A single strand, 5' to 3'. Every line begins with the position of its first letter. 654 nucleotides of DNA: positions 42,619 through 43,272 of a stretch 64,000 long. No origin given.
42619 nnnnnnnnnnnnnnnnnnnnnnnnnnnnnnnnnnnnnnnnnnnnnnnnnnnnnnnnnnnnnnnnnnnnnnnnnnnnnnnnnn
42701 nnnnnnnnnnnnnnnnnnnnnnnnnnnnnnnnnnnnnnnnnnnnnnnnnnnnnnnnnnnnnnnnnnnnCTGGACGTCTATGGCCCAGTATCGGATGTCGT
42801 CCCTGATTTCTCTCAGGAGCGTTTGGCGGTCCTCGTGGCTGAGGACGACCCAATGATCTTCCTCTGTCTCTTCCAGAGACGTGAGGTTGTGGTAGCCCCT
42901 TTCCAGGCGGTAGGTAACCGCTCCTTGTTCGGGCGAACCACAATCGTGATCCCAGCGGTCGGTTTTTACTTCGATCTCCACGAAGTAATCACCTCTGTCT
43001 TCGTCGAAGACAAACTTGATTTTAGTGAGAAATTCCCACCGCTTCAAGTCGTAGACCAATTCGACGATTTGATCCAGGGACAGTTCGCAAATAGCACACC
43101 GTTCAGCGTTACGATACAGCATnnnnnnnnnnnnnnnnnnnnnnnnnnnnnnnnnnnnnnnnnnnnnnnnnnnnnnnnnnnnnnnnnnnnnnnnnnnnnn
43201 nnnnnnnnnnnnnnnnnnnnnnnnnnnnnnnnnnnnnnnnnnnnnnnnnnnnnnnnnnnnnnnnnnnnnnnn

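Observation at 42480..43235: High-GC island with a heavily structured non-coding segment and a small Vsr/DUF559-like endonuclease ORF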

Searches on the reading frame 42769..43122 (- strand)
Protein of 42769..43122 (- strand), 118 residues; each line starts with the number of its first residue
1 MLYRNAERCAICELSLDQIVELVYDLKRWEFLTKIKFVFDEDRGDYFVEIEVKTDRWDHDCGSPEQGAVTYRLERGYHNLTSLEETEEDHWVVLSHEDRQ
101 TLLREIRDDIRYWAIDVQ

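Call 7: search_protein_families(library=pfam, proteins=[window:42769-43122:-], max_evalue=1)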
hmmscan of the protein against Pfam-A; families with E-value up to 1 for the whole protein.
seq(118 aa): 0 families

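Call 8: search_protein_families(library=phrogs, proteins=[window:42769-43122:-], max_evalue=1)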
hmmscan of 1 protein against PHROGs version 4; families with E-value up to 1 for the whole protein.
seq(118 aa): 0 families

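Call 9: search_protein_families(library=padloc, proteins=[window:42769-43122:-], max_evalue=1)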
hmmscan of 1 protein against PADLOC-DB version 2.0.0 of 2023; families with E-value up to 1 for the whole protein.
seq(118 aa): 0 families

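Call 12: find_homologous_proteins(query=window:42769-43122:-, max_evalue=0.01)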
Query seq(118 aa) (118 aa): 1 proteins with E <= 0.01 among 1 candidates.
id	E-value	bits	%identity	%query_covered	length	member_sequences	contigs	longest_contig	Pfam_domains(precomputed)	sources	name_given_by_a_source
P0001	2.9e-74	265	100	100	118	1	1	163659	-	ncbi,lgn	ncbi:MAG: hypothetical protein WAV48_05235 [Candidatus Magasanikiibacteriota bacterium]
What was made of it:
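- Tried and rejected: The word-indexed search of 5.8 billion clusters found only the protein itself (call 12).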

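Call 16: find_encoding_contigs(protein=P0001, flank=10000)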
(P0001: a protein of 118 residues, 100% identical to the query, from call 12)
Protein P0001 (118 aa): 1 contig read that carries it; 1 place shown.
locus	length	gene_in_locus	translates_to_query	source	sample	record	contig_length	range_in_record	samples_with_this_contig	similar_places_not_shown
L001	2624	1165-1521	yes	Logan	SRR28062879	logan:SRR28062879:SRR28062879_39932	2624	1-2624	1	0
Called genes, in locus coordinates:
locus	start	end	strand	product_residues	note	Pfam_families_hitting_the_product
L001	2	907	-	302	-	?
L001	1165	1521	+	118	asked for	-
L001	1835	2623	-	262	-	?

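Call 22: predict_structure(protein=P0001)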
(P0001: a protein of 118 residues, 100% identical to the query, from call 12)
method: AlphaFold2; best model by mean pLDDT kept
length: 118 residues; sequences in the alignment: 1
mean_pLDDT: 50.1   pTM: 0.47
mean pLDDT of the five models: 50.1, 47.5, 39.5, 37.8, 37.2
residues with pLDDT >= 90: 0; 70-90: 5; 50-70: 57; < 50: 56
segments of 3 or more residues with pLDDT < 50: 1-10, 60-66, 76-98, 107-118
pLDDT, mean of each block of 10 residues (from residue 1): 30 61 66 65 63 57 48 51 35 42 47 34
secondary structure, 60 per line:
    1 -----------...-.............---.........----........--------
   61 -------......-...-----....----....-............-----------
elements in order: E12-14 H16-28 E32-40 E45-52 E68-73 E83-86 E91-94 H96-107
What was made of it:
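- On Vsr / DUF559 (PD-(D/E)xK) endonuclease: The single-sequence AF2 model has pLDDT 50 (call 22).
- Closest known: Vsr / DUF559 PD-. Same: Small size, and a D...ExK string within a predicted beta-hairpin (call 22).
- The AlphaFold2 (AF2) model has low confidence (pLDDT 50, call 22), so the protein role is a guess from composition.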

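Call 23: search_protein_representatives(protein=P0001)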
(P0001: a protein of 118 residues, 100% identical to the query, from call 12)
Query: 118 residues. Proteins with E-value up to 0.001 (for the whole library): 2; up to 1e-10: 1; up to 1e-30: 1. The best 2 are listed.
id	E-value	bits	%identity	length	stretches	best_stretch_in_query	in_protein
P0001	9.1e-75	265.3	100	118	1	1-118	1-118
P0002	3.9e-05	40.4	38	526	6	39-68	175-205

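Call 40: search_solved_structures(query=P0001, max_evalue=10)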
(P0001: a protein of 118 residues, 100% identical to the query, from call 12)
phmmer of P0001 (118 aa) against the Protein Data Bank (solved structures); distinct sequences matched with E-value up to 10: 0.
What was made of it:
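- On Vsr / DUF559 (PD-(D/E)xK) endonuclease: PDB sequence search at E <= 10 returned 0 (call 40).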

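Call 43: fold_search(model_id=the predicted structure, library=pdb)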
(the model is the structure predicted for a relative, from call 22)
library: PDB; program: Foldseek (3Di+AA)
matches with E <= 10: 655; with E <= 0.001: 0
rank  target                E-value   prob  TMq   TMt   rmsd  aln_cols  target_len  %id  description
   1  2gcj_C                1.8e-01  0.38  0.28  0.15  11.0        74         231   12  Crystal Structure of the Pob3 middle domain (released 2006-05-23)
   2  8i9x_Lk               3.5e-01  0.35  0.31  0.43   5.0        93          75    9  Cryo-EM structure of a Chaetomium thermophilum pre-60S ribosomal subunit - Ytm1-1 (released 2023-05-17)
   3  9efe_G                4.2e-01  0.16  0.28  0.31  12.1       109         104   11  Crystal Structure in space group P21 of a nucleoid-associated protein (UBP) from Sulfolobus islandicus. (released 2025-06-11)
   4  9s3g_j                5.2e-01  0.16  0.25  0.07   9.7        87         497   11  State 1 MAP3 RNA Pol II activated elongation complex with SETD2 and upstream hexasome (released 2025-11-12)
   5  4khb_G                5.5e-01  0.44  0.23  0.26   6.7        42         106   12  Structure of the Spt16D Pob3N heterodimer (released 2013-05-29)
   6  8yjm_A                5.9e-01  0.13  0.25  0.11  11.2        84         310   11  Structure of human SPT16 MD-CTD and MCM2 HBD chaperoning a histone H3-H4 tetramer and a single chain H2B-H2A chimera (released 2024-03-20)
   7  2gcl_A                6.2e-01  0.21  0.29  0.16  10.6        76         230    9  Structure of the Pob3 Middle domain (released 2006-05-23)
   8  2nvm_A                6.7e-01  0.10  0.17  0.19   7.3        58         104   19  Crystal structure of fdxN element excision controlling factor XisI (YP_321976.1) from Anabaena Variabilis ATCC 29413 a (released 2006-12-12)
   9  7r81_K1               7.1e-01  0.06  0.21  0.16  14.8       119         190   14  Structure of the translating Neurospora crassa ribosome arrested by cycloheximide (released 2021-12-01)
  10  4khb_E                7.6e-01  0.23  0.23  0.25   6.4        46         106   11  Structure of the Spt16D Pob3N heterodimer (released 2013-05-29)
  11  2gcj_B                7.6e-01  0.23  0.29  0.17   5.4        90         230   10  Crystal Structure of the Pob3 middle domain (released 2006-05-23)
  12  9efd_A                7.6e-01  0.07  0.20  0.22  10.6       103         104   13  Crystal Structure in space group C2221 of a nucleoid-associated protein (UBP) from Sulfolobus islandicus. (released 2025-06-11)
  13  8auv_L                7.6e-01  0.04  0.15  0.22  11.9        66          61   11  Cryo-EM structure of the plant 40S subunit (released 2023-06-07)
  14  8euy_3                8.1e-01  0.12  0.26  0.18   5.2        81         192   12  Ytm1 associated nascent 60S ribosome (-fkbp39) State 1A (released 2022-11-30)
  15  6i6w                  8.6e-01  0.16  0.22  0.25   5.0        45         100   20  Circular permutant of ribosomal protein S6, adding 6aa to C terminal of P68-69 (released 2019-11-27)
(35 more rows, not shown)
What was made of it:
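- Tried and rejected: AF2 gave a low-confidence model, so the Foldseek matches carry little weight (calls 22, 43).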

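Call 68: find_related_loci(query=P0001, collection=metagenome_contigs, flank=3000)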
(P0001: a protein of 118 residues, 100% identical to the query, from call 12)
Query P0001 (118 aa) in metagenome_contigs; peptide patterns used: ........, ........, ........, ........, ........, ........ (x = any residue, [..] = any of these).
83 stretches matched a pattern, but none encodes a relative of the query by tblastn (E <= 1e-3).

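Call 69: find_related_loci(query=P0001, collection=viral_contigs, flank=3000)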
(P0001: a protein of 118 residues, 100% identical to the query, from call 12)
Query P0001 (118 aa) in viral_contigs; peptide patterns used: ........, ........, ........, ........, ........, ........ (x = any residue, [..] = any of these).
4 stretches matched a pattern, but none encodes a relative of the query by tblastn (E <= 1e-3).
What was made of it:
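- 42766..43122 (-): 118-aa orphan ORF (P0001): acidic, with CxxC...HxC as its only cysteines and no signal peptide. There is no homologue anywhere (calls 12, 23, 68, 69).
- On Homing endonuclease gene with homing site: There is no other copy in 5.8 billion protein clusters or 1.8 billion representatives, nor in the metagenome and viral scans (calls 12, 23, 68, 69).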

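Call 88: search_protein_families(library=ncbifam, proteins=[P0001], max_evalue=10)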
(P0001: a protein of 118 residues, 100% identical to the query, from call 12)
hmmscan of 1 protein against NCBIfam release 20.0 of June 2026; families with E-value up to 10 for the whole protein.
P0001 (118 aa): 0 families
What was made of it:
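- On Vsr / DUF559 (PD-(D/E)xK) endonuclease: NCBIfam at E <= 10 returned 0 (call 88).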

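Call 89: search_protein_families(library=pfam, proteins=[P0001], max_evalue=10)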
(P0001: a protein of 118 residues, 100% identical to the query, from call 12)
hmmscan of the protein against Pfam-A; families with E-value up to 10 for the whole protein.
P0001 (118 aa): 0 families
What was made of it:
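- On Homing endonuclease gene with homing site: No Pfam, PHROG or NCBIfam hit (calls 7, 8, 88, 89).
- Tried and rejected: Pfam, PHROGs, PADLOC, NCBIfam and PDB sequence searches gave nothing for P0001 (calls 7-9, 40, 88, 89).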
